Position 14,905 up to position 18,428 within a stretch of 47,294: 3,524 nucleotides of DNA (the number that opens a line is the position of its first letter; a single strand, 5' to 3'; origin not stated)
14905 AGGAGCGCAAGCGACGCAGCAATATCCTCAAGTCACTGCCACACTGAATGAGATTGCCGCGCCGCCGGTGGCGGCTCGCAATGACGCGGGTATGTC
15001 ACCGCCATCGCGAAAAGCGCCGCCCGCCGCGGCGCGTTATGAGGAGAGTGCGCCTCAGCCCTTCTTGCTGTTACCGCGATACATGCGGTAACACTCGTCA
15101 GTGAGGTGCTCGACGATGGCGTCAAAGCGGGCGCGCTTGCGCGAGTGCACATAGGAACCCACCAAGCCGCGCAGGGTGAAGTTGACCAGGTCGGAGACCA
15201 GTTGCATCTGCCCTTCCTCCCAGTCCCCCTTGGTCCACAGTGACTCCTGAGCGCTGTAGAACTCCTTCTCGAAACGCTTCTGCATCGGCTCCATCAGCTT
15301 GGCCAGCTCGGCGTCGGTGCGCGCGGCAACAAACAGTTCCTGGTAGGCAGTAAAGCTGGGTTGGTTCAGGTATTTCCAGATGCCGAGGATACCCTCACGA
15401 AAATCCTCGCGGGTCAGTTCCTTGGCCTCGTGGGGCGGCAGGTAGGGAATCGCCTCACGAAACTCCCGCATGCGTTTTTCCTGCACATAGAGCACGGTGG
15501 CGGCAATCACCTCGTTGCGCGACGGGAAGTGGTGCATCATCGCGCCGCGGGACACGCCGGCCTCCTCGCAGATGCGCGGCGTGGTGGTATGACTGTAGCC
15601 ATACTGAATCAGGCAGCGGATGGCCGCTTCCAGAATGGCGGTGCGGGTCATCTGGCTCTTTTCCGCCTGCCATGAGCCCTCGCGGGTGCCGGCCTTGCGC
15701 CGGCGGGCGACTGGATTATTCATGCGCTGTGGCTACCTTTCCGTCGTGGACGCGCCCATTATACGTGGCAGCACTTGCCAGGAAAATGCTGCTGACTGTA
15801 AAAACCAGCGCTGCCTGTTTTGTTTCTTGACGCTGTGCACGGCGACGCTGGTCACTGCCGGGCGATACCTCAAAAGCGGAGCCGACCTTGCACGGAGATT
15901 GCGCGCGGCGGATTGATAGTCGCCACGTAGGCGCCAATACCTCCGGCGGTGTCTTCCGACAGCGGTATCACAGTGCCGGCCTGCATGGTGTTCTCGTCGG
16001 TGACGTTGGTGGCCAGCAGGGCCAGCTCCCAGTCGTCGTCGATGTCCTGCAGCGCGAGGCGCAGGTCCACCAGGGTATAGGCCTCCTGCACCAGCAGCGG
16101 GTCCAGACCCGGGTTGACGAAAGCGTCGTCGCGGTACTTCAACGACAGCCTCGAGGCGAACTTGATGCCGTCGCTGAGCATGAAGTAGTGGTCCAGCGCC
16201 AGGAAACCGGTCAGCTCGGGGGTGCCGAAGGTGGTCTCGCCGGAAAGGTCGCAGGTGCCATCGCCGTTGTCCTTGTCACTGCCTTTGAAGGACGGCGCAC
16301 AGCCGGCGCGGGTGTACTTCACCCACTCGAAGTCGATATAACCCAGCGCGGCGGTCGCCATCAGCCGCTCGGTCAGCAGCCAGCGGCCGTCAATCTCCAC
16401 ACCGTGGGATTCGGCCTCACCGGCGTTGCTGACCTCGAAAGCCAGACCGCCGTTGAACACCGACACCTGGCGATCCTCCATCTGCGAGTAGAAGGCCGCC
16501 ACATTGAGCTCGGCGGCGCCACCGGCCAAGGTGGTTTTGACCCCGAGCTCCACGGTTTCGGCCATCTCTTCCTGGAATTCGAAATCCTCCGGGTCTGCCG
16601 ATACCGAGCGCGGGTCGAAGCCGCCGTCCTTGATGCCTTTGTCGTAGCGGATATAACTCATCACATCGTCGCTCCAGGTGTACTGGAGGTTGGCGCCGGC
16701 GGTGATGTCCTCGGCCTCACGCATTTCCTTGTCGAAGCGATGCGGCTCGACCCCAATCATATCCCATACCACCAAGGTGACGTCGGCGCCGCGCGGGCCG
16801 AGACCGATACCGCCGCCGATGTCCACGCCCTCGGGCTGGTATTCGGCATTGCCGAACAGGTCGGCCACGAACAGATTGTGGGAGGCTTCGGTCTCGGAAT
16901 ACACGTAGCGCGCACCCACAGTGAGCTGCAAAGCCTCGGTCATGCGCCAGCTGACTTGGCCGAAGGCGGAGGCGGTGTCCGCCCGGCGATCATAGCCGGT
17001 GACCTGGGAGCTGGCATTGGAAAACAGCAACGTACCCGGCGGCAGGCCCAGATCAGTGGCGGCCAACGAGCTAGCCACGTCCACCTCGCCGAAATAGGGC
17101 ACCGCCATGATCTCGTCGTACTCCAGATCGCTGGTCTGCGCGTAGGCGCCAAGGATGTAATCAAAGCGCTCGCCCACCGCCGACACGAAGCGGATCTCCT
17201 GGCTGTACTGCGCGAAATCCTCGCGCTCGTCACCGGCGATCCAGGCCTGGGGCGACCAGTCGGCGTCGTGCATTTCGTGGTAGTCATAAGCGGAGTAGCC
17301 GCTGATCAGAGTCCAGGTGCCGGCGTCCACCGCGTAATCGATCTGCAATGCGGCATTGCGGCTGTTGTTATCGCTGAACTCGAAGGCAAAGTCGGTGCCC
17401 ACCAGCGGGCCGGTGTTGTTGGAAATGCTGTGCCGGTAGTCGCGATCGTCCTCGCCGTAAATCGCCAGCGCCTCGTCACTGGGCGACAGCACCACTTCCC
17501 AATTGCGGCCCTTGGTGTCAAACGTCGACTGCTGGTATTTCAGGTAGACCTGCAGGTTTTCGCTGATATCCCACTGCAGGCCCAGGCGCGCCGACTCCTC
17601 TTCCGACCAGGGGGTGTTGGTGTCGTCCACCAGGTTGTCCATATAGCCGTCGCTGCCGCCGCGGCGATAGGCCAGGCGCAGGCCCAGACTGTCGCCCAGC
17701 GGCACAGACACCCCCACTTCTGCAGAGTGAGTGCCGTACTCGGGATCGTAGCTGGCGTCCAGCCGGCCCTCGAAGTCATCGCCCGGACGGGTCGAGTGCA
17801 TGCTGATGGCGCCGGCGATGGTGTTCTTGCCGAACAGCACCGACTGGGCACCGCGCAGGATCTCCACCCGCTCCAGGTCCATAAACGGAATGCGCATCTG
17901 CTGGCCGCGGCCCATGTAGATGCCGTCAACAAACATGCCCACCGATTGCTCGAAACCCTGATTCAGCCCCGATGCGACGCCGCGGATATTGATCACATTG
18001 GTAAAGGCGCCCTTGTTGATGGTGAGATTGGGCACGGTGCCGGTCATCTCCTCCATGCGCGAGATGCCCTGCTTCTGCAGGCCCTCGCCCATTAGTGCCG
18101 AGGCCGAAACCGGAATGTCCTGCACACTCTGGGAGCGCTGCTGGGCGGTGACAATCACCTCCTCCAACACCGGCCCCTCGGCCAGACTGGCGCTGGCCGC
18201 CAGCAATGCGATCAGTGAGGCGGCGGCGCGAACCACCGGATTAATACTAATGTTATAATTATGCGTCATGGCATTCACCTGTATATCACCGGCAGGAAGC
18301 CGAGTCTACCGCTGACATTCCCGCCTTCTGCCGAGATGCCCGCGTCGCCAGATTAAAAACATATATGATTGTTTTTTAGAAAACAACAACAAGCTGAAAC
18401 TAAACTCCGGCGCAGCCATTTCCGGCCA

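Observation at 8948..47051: An AT-rich inverted repeat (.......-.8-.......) occurs 8 times, always in a promoter region of the catabolic cluster, suggesting a single-regulator regulon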

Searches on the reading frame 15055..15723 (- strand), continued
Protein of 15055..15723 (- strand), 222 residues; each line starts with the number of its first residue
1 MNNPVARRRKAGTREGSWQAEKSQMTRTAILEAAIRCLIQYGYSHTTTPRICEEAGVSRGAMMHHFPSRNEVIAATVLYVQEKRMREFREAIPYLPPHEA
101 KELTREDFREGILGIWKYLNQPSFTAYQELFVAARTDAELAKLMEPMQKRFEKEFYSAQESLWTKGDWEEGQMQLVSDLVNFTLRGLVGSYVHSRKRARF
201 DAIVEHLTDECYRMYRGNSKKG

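Call 20: find_related_loci(query=A1, collection=genome_contigs, flank=10000)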
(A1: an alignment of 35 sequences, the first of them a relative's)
Query A1 (222 aa) in genome_contigs; peptide patterns used: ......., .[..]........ (x = any residue, [..] = any of these).
241 stretches matched a pattern; 207 encode a relative of the query (tblastn E <= 1e-3); the best 80 are kept; 80 distinct loci.
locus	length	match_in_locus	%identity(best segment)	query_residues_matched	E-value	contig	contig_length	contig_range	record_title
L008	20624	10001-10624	46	4-215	3e-56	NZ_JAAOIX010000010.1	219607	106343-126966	Pseudomaricurvus alcaniphilus strain MEBiC06469 NODE_10_length_219607_cov_43.764882, whole genome shotgun sequence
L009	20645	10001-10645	44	3-215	7e-56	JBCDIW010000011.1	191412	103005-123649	MAG: Pseudomonadota bacterium isolate P01_H01_bin.20 k141_274986_length_191412_cov_80.6609, whole genome shotgun sequenc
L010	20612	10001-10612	45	14-219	6e-56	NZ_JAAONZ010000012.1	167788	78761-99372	Pseudomaricurvus hydrocarbonicus strain JCM 30134 NODE_12_length_167788_cov_32.261184, whole genome shotgun sequence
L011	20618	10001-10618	45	12-219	1e-55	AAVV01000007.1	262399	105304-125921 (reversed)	Marine gamma proteobacterium HTCC2080 1100755000546, whole genome shotgun sequence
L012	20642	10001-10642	44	1-216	2e-55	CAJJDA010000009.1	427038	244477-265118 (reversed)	MAG: gamma proteobacterium HTCC2207 isolate FRAM18_bin237 genome assembly, contig: FRAM18_bin237-9, whole genome shotgun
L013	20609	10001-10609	45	12-216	5e-55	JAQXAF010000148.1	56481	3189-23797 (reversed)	MAG: Luminiphilus sp. isolate cluster4_bin.100 k119_638793, whole genome shotgun sequence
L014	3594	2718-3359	43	1-216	1e-54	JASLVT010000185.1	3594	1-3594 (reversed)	MAG: Porticoccaceae bacterium isolate ETNP17_MAG_6 NODE_185_length_3594_cov_2.043503, whole genome shotgun sequence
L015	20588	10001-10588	45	10-207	2e-54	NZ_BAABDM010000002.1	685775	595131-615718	Zhongshania borealis strain JCM 17304 sequence02, whole genome shotgun sequence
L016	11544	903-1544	42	6-221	1e-54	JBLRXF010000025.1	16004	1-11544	MAG: Haliea sp. isolate TamC05-30 NODE_25_length_16004_cov_2.736485, whole genome shotgun sequence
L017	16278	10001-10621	42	13-218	2e-54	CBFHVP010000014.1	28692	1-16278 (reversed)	MAG: uncultured Porticoccaceae bacterium isolate Co_bin_257_indper genome assembly, contig: Co_bin_257_indper_c14, whole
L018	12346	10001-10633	46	4-215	5e-54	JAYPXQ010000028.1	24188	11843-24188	MAG: Halieaceae bacterium isolate 139587_S188_metabat_bins_sens.tsv.117 NODE_2057_length_24188_cov_7.234119, whole genom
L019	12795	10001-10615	45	6-215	4e-54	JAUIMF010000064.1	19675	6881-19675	MAG: Gammaproteobacteria bacterium isolate Co_bin.81 NODE_15537_length_19675_cov_1.317066, whole genome shotgun sequence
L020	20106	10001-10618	44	8-215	5e-54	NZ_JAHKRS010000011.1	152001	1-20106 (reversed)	Pseudomaricurvus albidus strain HHU G3-2 NODE_11_length_152001_cov_45.566344, whole genome shotgun sequence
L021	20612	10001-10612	44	10-215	3e-54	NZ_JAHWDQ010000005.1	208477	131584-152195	Zhongshania aquimaris strain CAU 1632 contig5, whole genome shotgun sequence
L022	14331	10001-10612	43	10-215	1e-53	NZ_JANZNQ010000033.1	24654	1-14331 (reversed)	Zhongshania aquatica strain BJYM1 NODE_33_length_24654_cov_99.265340, whole genome shotgun sequence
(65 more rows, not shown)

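Call 37: search_solved_structures(query=A1, max_evalue=0.001)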
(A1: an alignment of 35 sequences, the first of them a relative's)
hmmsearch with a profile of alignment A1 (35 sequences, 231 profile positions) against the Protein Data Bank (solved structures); distinct sequences matched with E-value up to 0.001: 131 (the best 60 are shown).
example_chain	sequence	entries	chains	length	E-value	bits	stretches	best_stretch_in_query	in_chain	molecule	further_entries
2w53_A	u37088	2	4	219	1.5e-13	54.1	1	32-105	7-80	REPRESSOR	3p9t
6ayh_A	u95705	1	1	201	1.6e-12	50.7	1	37-109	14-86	TetR family transcriptional regulator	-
3ppb_A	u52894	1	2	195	2.1e-12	50.3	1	37-87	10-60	putative tetR family transcription regulator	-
5icj_A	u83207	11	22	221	3.9e-12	49.4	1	28-122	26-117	Probable transcriptional regulatory protein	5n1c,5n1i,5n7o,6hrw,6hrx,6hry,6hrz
5wm9_A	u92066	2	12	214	5e-12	49.1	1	30-122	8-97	Rv0078 | TetR family transcriptional regulator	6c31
7k1a_A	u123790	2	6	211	6.3e-12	48.7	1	32-94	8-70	HTH-type transcriptional regulator TtgR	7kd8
2uxh_A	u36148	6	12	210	6.3e-12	48.7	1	32-94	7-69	HTH-TYPE TRANSCRIPTIONAL REGULATOR TTGR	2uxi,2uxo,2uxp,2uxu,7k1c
8v90_A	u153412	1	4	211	6.6e-12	48.7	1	32-94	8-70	HTH-type transcriptional regulator TtgR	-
2xdn_A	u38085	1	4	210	6.4e-11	45.4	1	32-94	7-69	HTH-TYPE TRANSCRIPTIONAL REGULATOR TTGR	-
3b81_A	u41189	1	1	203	1.4e-10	44.4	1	47-143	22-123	Transcriptional regulator, AcrR family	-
2id6_A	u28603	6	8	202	3.3e-10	43.1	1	38-107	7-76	TRANSCRIPTIONAL REGULATOR, TetR FAMILY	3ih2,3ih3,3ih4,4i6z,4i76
6ayi_A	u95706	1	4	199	3.3e-10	43.1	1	35-111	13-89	HTH-type transcriptional regulator UidR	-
1z77_A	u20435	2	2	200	3.3e-10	43.1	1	38-107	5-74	transcriptional regulator (TetR family) | Transcriptional regulator, TetR family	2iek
1zkg_A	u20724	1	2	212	3.8e-10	42.9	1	38-107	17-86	transcriptional regulator, TetR family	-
3c07_A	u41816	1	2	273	1.2e-09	41.3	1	26-110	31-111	Putative tetR-family transcriptional regulator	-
2fbq_A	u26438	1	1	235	9.7e-07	31.8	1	37-89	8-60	probable transcriptional regulator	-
4w97_A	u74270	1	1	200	2.9e-06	30.2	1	38-113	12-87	HTH-type transcriptional repressor KstR2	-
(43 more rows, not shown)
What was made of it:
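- Closest known: KstR2 of Mycobacterium/Rhodococcus. Different: Protein similarity is confined to the helix-turn-helix (4w97, E 3e-6, call 37).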

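Call 42: predict_structure(alignment_id=A1)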
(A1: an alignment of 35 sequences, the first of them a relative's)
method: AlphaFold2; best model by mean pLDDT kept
length: 222 residues; sequences in the alignment: 35
mean_pLDDT: 88.4   pTM: 0.81
mean pLDDT of the five models: 88.4, 87.8, 86.6, 86.3, 86.1
residues with pLDDT >= 90: 150; 70-90: 45; 50-70: 26; < 50: 1
segments of 3 or more residues with pLDDT < 50: none
pLDDT, mean of each block of 10 residues (from residue 1): 55 75 97 98 98 98 97 97 93 68 89 94 96 97 93 85 78 90 91 83 96 84 56
secondary structure, 60 per line:
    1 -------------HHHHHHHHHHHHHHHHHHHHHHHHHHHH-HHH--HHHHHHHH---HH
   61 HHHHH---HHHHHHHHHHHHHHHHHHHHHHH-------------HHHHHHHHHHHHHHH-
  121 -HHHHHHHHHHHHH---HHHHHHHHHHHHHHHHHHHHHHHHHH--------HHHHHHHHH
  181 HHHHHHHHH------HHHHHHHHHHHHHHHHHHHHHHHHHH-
elements in order: H14-41 H48-55 H59-65 H69-91 H105-119 H122-134 H138-163 H172-189 H196-221
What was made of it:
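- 15055..15723 (-): TetR-family regulator (222 aa), the only transcription factor found among the 38 ORFs scanned against Pfam; candidate repressor. AlphaFold model pLDDT 88, nine helices (call 42).
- On TetR family of transcriptional regulators: AlphaFold model with pLDDT 88.4 and nine helices (call 42).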

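Call 45: fold_search(model_id=the predicted structure, library=pdb)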
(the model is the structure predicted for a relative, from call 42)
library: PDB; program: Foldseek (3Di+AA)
matches with E <= 10: 838; with E <= 0.001: 93
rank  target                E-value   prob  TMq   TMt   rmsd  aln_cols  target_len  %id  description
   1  6ayh                  4.9e-05  1.00  0.58  0.66   4.4       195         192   20  Salmonella enterica GusR (released 2017-12-20)
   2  2dg8_A                5.2e-05  1.00  0.52  0.63   5.2       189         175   17  Crystal structure of the putative trasncriptional regulator SCO7518 from Streptomyces coelicolor A3(2) (released 2007-03-13)
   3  2g3b_B                7.5e-05  1.00  0.56  0.64   4.8       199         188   20  Crystal structure of putative TetR-family transcriptional regulator from Rhodococcus sp. (released 2006-03-14)
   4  5vl9_D                8.7e-05  1.00  0.53  0.60   5.1       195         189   20  Crystal structure of EilR in complex with eilO DNA element (released 2018-06-27)
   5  2dg8_D                9.1e-05  1.00  0.50  0.61   5.4       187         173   18  Crystal structure of the putative trasncriptional regulator SCO7518 from Streptomyces coelicolor A3(2) (released 2007-03-13)
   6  3hta_B                9.5e-05  1.00  0.53  0.63   4.5       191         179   17  Crystal structure of multidrug binding protein EbrR complexed with imidazole (released 2010-07-14)
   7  5vl9_A                1.2e-04  1.00  0.51  0.58   5.4       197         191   19  Crystal structure of EilR in complex with eilO DNA element (released 2018-06-27)
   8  2dg8_C                1.4e-04  1.00  0.49  0.60   5.0       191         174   16  Crystal structure of the putative trasncriptional regulator SCO7518 from Streptomyces coelicolor A3(2) (released 2007-03-13)
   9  5vl9_B                1.5e-04  1.00  0.53  0.60   5.2       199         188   20  Crystal structure of EilR in complex with eilO DNA element (released 2018-06-27)
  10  5wm9_A                1.7e-04  1.00  0.55  0.60   5.2       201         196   19  Crystal Structure of TetR family regulator Rv0078 from Mycobacterium tuberculosis (released 2018-07-04)
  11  3bti_A                1.7e-04  1.00  0.54  0.62   4.8       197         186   17  crystal structure of QacR(E58Q) bound to berberine (released 2008-08-12)
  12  3pm1_B                1.8e-04  1.00  0.58  0.66   4.3       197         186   16  Structure of QacR E90Q bound to Ethidium (released 2011-07-13)
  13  6o6n                  1.8e-04  1.00  0.51  0.56   6.2       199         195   18  Structure of the regulator FasR from Mycobacterium tuberculosis in complex with C20-CoA (released 2020-03-11)
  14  6hrz_A                1.9e-04  1.00  0.55  0.61   5.1       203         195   19  EthR2 in complex with compound 4 (BDM72170) (released 2019-02-27)
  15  1zkg_B                2.0e-04  1.00  0.58  0.64   4.8       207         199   21  Crystal structure of Transcriptional regulator, TETR family (tm1030) from Thermotoga maritima at 2.30 A resolution (released 2005-07-26)
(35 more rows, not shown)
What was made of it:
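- On TetR family of transcriptional regulators: All top Foldseek PDB matches are TetR-family proteins, with probability 1.0 and TM 0.5-0.66 (call 45).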

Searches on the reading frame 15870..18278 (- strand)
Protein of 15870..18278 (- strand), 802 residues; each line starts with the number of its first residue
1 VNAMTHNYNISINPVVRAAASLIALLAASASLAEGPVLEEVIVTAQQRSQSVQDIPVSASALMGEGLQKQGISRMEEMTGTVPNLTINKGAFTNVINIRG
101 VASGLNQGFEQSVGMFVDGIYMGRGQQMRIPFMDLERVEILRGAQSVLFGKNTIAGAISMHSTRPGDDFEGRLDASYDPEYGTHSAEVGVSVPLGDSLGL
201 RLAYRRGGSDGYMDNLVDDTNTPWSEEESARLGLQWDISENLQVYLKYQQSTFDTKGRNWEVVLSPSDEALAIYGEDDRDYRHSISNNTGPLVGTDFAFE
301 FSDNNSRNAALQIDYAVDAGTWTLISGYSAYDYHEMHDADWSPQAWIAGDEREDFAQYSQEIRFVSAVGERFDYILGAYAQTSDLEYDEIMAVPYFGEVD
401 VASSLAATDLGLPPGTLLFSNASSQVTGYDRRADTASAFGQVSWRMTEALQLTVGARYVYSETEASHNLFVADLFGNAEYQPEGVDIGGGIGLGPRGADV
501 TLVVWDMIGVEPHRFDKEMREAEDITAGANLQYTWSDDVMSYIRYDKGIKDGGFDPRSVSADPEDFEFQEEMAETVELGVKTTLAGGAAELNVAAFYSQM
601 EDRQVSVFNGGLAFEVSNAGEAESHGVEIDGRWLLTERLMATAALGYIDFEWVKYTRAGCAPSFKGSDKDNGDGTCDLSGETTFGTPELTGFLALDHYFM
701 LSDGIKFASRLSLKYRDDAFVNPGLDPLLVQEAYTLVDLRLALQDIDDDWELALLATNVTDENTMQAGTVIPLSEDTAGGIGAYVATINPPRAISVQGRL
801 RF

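Call 7: search_protein_families(library=pfam, proteins=[window:15870-18278:-])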
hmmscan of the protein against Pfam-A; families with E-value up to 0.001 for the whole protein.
window:15870-18278:- (802 aa): 3 families
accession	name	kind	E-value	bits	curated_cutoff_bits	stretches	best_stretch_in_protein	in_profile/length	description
PF00593.30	TonB_dep_Rec_b-barrel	-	6.4e-32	112.4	27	1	274-758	21-435/436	TonB dependent receptor-like, beta-barrel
PF07715.20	Plug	-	2.4e-16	60.6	23.9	1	52-157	2-107/107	TonB-dependent Receptor Plug Domain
PF25183.1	OMP_b-brl_4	-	0.00034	19.6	30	0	403-465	339-397/838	Outer membrane beta barrel domain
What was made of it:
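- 15870..18278 (-): Regulated unit: TonB-dependent receptor. Call 7.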
